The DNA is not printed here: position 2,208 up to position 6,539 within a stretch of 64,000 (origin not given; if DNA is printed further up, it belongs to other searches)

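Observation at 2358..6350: Module order I have not seen described: four or five lectin-like beta-sandwiches, then a propeller, a jelly roll and a TM tail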

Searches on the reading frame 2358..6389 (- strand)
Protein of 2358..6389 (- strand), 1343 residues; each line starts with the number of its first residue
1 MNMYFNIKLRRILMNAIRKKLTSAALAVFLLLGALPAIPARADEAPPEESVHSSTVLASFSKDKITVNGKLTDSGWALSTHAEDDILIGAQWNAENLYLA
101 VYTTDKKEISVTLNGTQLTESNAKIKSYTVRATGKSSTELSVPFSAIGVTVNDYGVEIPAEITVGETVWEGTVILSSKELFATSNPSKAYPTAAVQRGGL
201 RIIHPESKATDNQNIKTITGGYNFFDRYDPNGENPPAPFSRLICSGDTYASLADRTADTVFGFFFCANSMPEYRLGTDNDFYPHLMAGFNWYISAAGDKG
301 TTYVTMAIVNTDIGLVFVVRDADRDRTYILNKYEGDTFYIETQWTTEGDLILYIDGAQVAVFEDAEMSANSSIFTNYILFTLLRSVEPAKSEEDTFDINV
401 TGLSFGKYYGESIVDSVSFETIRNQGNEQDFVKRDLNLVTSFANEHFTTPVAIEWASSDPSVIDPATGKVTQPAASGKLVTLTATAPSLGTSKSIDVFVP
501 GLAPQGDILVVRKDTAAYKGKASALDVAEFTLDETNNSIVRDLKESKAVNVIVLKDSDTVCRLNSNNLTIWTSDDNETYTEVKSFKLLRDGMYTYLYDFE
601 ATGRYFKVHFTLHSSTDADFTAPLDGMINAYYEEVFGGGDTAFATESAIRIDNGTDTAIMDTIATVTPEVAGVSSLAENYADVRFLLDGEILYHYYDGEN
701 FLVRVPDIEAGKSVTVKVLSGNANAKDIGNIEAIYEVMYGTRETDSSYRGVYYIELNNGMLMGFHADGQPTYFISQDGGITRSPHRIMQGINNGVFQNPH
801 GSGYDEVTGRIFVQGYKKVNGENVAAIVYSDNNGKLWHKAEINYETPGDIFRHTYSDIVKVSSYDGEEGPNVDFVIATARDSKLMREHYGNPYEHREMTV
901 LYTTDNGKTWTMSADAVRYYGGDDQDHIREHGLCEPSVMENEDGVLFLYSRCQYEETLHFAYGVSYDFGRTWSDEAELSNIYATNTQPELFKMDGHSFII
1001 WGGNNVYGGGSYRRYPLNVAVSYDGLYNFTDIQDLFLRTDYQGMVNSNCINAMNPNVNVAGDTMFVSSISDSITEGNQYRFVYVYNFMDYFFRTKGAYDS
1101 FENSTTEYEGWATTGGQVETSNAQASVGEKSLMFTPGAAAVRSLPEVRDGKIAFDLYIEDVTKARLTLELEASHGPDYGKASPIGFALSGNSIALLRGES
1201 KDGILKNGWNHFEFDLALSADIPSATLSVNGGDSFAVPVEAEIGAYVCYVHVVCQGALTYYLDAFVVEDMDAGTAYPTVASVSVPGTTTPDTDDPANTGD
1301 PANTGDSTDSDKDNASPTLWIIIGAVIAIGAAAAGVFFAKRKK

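Call 4: search_protein_families(library=pfam, proteins=[window:2358-6389:-], max_evalue=1)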
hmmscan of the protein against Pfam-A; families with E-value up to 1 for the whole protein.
window:2358-6389:- (1343 aa): 8 families
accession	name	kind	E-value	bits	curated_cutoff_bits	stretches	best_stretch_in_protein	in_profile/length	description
PF13088.12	BNR_2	-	6e-11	42.7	31.4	2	897-1035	137-254/277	BNR repeat-like domain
PF20578.4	aBig_2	-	2.4e-07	30.9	27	1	424-491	13-76/89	Atrophied bacterial Ig domain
PF22633.2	F5_F8_type_C_2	-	8.7e-06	26.7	27.8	1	534-608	17-91/91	NedA-like, galactose-binding domain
PF02012.26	BNR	-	3.5e-05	23.6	27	1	902-911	2-11/12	BNR/Asp-box repeat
PF00754.31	F5_F8_type_C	-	0.0001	22.8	28.2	1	537-612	35-114/127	F5/8 type C domain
PF13859.12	BNR_3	-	0.0012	18.8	27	1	898-976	151-214/308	BNR repeat-like domain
PF10618.14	Tail_tube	-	0.0092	16.3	23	1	823-914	3-90/117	Phage tail tube protein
PF10102.14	DUF2341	-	0.032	15.1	23.4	1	682-738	4-68/84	Domain of unknown function (DUF2341)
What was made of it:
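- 4881..5120 (-): M3: atrophied bacterial Ig domain (aBig_2), residues 424-503. Pfam PF20578, 30.9 bits against GA 27 (call 4).
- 3105..4157 (-): M6: six-bladed sialidase-superfamily β-propeller, residues 745-1095. Asp boxes at 4044-4067, 3879-3902, 3660-3683, 3474-3497 and 3303-3326. Pfam BNR_2, 42.7 bits (call 4).
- Closest known: GH33 bacterial exo-sialidases. Same: NedA also carries an F5/8C-type galactose-binding module, the Pfam family that M4 matches (call 4).
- Checked: M3, 424-503: Pfam aBig_2, 30.9 bits against a cut-off of 27 (call 4).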

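Call 5: search_solved_structures(query=window:2358-6389:-, max_evalue=1, show_alignments=2)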
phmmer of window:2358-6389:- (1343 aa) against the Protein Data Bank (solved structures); distinct sequences matched with E-value up to 1: 6.
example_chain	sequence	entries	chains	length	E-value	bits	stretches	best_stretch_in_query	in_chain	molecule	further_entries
8axs_B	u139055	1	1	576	0.0091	16.9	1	904-1001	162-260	Exo-alpha-sialidase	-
8axi_A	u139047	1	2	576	0.0091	16.9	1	904-1001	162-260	Sialidase domain-containing protein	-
8axs_A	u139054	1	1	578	0.0092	16.9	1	904-1001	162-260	Exo-alpha-sialidase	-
9eob_A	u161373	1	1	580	0.0093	16.9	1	904-1001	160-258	exo-alpha-sialidase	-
8axt_A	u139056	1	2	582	0.0094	16.9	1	904-1001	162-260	Sialidase domain-containing protein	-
8hls_A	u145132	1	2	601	0.01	16.8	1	904-1001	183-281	Sialidase domain-containing protein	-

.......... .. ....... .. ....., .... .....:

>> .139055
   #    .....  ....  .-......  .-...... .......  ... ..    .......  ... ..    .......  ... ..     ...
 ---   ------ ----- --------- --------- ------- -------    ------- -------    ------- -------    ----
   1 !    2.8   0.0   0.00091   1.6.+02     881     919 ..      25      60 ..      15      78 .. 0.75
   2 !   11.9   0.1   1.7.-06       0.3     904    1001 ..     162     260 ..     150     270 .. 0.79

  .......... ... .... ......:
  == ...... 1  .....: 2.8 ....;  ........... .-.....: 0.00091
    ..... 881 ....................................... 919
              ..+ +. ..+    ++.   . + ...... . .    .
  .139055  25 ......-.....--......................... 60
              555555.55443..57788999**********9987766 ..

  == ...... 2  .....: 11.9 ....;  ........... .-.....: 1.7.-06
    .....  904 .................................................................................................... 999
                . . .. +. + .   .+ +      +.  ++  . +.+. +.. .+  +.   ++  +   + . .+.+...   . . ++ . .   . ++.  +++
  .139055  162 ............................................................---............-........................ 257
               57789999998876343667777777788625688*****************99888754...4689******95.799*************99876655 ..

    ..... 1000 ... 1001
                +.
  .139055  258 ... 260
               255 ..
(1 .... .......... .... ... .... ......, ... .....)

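Call 6: search_protein_families(library=ncbifam, proteins=[window:2358-6389:-], max_evalue=1)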
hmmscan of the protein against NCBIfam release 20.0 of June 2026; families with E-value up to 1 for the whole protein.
window:2358-6389:- (1343 aa): 1 family
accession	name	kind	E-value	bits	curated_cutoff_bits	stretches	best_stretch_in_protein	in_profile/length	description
NF058571.1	GVDTG_CTERM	domain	0.0086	16.4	29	1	1313-1341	17-43/44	GVDTG sorting domain-containing protein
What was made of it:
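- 2361..2435 (-): C-terminal TM helix (1319-1339) followed by KRKK. Only sub-threshold hits to CTERM sorting-domain models (call 6).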

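Call 7: find_homologous_proteins(query=window:2358-6389:-, max_evalue=0.001)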
Query window:2358-6389:- (1343 aa): 16 proteins with E <= 0.001 among 8000 candidates.
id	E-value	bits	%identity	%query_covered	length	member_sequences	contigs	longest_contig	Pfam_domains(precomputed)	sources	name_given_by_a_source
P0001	0.0e+0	2249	75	99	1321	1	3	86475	PF22633.4,PF02012.27,PF13088.13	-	-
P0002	0.0e+0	2106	71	98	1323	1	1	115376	PF20578.5,PF02012.27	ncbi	-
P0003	0.0e+0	2105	69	99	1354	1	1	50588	PF20578.5,PF02012.27,PF13088.13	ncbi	-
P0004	0.0e+0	1740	59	99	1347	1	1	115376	PF20578.5,PF02012.27,PF13088.13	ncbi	-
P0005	0.0e+0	1722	59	98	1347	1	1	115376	PF02012.27,PF13088.13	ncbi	-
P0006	0.0e+0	1227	47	94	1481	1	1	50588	PF20578.5,PF02012.27,PF13088.13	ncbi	-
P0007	0.0e+0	1201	46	94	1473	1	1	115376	PF24316.2,PF20578.5,PF02012.27,PF13088.13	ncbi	-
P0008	0.0e+0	1198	46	94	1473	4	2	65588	PF24316.2,PF20578.5,PF13088.13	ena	-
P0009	0.0e+0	1156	45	95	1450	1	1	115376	PF20578.5,PF02012.27,PF13088.13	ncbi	-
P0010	0.0e+0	1154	45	94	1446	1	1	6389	PF20578.5,PF02012.27,PF13088.13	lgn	-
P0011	0.0e+0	1143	44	95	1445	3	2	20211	PF20578.5,PF02012.27,PF13088.13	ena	-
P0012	0.0e+0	1142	46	95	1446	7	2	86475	PF00754.32,PF22633.4,PF24316.2,PF20578.5,PF02012.27,PF15902.13,PF13088.13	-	-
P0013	0.0e+0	1083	44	93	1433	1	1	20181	PF22633.4,PF20578.5,PF02012.27,PF13088.13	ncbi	-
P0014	2.5e-292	991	43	86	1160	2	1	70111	PF20578.5,PF02012.27,PF13088.13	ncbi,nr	ncbi:MAG: exo-alpha-sialidase, partial [Clostridia bacterium]|nr:exo-alpha-sialidase [Clostridia bac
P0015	2.7e-272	925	43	83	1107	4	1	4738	PF20578.5,PF02012.27,PF15902.13,PF13088.13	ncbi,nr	ncbi:MAG: exo-alpha-sialidase, partial [Clostridia bacterium]|nr:exo-alpha-sialidase [Clostridia bac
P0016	4.9e-207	709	35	84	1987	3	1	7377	PF13859.13,PF25852.1,PF20578.5,PF02012.27,PF13088.13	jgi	-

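Call 19: search_protein_families(library=pfam, proteins=[P0016], max_evalue=0.01)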
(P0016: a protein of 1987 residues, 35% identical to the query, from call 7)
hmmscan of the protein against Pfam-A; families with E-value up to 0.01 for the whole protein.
P0016 (1987 aa): 7 families
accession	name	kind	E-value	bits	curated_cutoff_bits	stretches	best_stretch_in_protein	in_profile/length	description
PF20578.4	aBig_2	-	2.6e-23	82.1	27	3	365-436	16-88/89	Atrophied bacterial Ig domain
PF13088.12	BNR_2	-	5.8e-16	59.1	31.4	1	1576-1850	21-263/277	BNR repeat-like domain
PF02012.26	BNR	-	9.4e-06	25.3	27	0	1640-1650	1-11/12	BNR/Asp-box repeat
PF13859.12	BNR_3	-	2.4e-05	24.3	27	1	1620-1773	77-213/308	BNR repeat-like domain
PF24316.1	Tli3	-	6e-05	23.8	27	0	1604-1659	53-105/129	T6SS Tli3 immunity protein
PF15902.12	Sortilin-Vps10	-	0.00022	20.6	33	1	1700-1937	3-199/446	Sortilin, neurotensin receptor 3,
PF21471.3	Reelin_subrepeat-B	-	0.00039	20.6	27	0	1615-1659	40-82/127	Reelin subrepeat B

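Call 34: search_protein_representatives(alignment_id=A2)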
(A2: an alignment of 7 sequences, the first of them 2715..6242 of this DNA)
Query: 7 sequences, 1174 profile positions. Proteins with E-value up to 0.001 (for the whole library): 808; up to 1e-10: 294; up to 1e-30: 168. The best 150 are listed.
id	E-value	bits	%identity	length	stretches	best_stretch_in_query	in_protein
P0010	0.0e+00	1915.3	-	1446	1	3-1174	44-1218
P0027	0.0e+00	1817.5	-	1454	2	6-1174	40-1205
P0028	0.0e+00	1808.8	-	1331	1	2-1174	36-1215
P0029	0.0e+00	1537.9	-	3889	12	8-1172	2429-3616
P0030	0.0e+00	1523.5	-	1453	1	6-1171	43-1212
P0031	0.0e+00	1509.6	-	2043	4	6-1174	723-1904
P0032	0.0e+00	1451.9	-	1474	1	3-1171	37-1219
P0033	0.0e+00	1436.7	-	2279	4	6-1169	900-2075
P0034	0.0e+00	1424.3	-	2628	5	6-1174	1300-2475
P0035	0.0e+00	1409.2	-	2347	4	3-1171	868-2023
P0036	0.0e+00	1408.2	-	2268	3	5-1171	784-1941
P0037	0.0e+00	1401.9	-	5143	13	5-1169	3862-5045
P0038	0.0e+00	1371.8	-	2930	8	12-1171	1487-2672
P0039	0.0e+00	1356.4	-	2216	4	3-1169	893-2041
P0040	0.0e+00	1347.0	-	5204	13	4-1168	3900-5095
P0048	0.0e+00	1232.9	-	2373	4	9-1170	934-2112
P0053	0.0e+00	1201.1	-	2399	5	5-1170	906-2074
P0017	3.5e-238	809.8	-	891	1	480-1174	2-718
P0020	2.9e-148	512.0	-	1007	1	504-1170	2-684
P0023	2.7e-132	459.1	-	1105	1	282-1130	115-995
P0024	1.7e-83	297.5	-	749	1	481-1165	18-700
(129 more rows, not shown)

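Call 44: search_protein_families(library=pfam, proteins=[P0029, P0031, P0034], max_evalue=0.01)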
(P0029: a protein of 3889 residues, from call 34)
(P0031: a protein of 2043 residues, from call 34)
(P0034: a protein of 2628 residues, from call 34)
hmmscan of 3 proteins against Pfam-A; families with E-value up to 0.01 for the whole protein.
P0029 (3889 aa): 5 families
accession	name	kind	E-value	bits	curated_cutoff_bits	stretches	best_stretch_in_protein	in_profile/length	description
PF20578.4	aBig_2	-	2.4e-15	56.6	27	2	2808-2876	13-81/89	Atrophied bacterial Ig domain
PF13088.12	BNR_2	-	3.8e-11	43.3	31.4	2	3213-3425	85-254/277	BNR repeat-like domain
PF00754.31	F5_F8_type_C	-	7.6e-06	26.5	28.2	1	2917-2999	31-117/127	F5/8 type C domain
PF13859.12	BNR_3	-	0.0009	19.2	27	1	3198-3361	76-215/308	BNR repeat-like domain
PF21471.3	Reelin_subrepeat-B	-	0.0011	19.2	27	0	3254-3305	36-82/127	Reelin subrepeat B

P0031 (2043 aa): 6 families
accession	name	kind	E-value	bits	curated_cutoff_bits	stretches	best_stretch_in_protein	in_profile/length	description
PF20578.4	aBig_2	-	1.2e-23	83.2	27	3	401-475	14-88/89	Atrophied bacterial Ig domain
PF13088.12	BNR_2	-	3.7e-10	40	31.4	1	1442-1718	10-256/277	BNR repeat-like domain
PF02012.26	BNR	-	2.9e-08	32.9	27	0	1645-1655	2-12/12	BNR/Asp-box repeat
PF13859.12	BNR_3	-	6.2e-06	26.3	27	1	1579-1660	150-218/308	BNR repeat-like domain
PF24316.1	Tli3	-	0.0046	17.7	27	0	1472-1531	42-99/129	T6SS Tli3 immunity protein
PF21471.3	Reelin_subrepeat-B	-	0.0078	16.4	27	0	1562-1596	40-76/127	Reelin subrepeat B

P0034 (2628 aa): 3 families
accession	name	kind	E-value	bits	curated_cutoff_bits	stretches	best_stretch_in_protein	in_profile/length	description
PF20578.4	aBig_2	-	5.2e-17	61.9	27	2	384-459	13-87/89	Atrophied bacterial Ig domain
PF02012.26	BNR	-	1.8e-05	24.5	27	0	2091-2102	1-12/12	BNR/Asp-box repeat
PF21471.3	Reelin_subrepeat-B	-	0.0072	16.5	27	0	2007-2032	51-76/127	Reelin subrepeat B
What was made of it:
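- Tried and rejected: No hits (call 44).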

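Call 63: find_encoding_contigs(protein=P0009, flank=10000, max_places=2)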
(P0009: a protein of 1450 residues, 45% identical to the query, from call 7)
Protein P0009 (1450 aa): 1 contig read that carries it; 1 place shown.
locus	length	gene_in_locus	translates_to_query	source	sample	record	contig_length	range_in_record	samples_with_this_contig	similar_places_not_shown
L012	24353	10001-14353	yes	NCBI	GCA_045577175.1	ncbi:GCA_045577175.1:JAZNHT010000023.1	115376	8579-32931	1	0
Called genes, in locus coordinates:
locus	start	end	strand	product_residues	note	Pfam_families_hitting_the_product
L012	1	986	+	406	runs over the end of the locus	PF07221:GlcNAc_2-epim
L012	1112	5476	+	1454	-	PF20578:aBig_2, PF24316:Tli3 (faint), PF02012:BNR (faint), PF13859:BNR_3 (faint), PF21471:Reelin_subrepeat-B (faint), PF13088:BNR_2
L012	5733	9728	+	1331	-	PF20578:aBig_2 (weak), PF13088:BNR_2 (faint), PF02012:BNR (faint)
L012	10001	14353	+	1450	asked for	PF20578:aBig_2, PF02012:BNR (faint), PF13088:BNR_2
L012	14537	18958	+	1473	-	PF02012:BNR (faint), PF20578:aBig_2, PF24316:Tli3 (faint), PF13088:BNR_2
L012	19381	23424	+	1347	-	PF20578:aBig_2, PF02012:BNR (faint), PF13088:BNR_2 (weak)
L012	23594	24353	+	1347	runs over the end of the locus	PF02012:BNR (faint), PF13088:BNR_2 (weak)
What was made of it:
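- A related MAG is syntenic (call 63).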

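Call 68: find_encoding_contigs(protein=P0014, flank=10000, max_places=2)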
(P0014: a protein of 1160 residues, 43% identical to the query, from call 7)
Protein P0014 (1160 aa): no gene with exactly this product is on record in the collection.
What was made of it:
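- Tried and rejected: Nothing on record (call 68).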
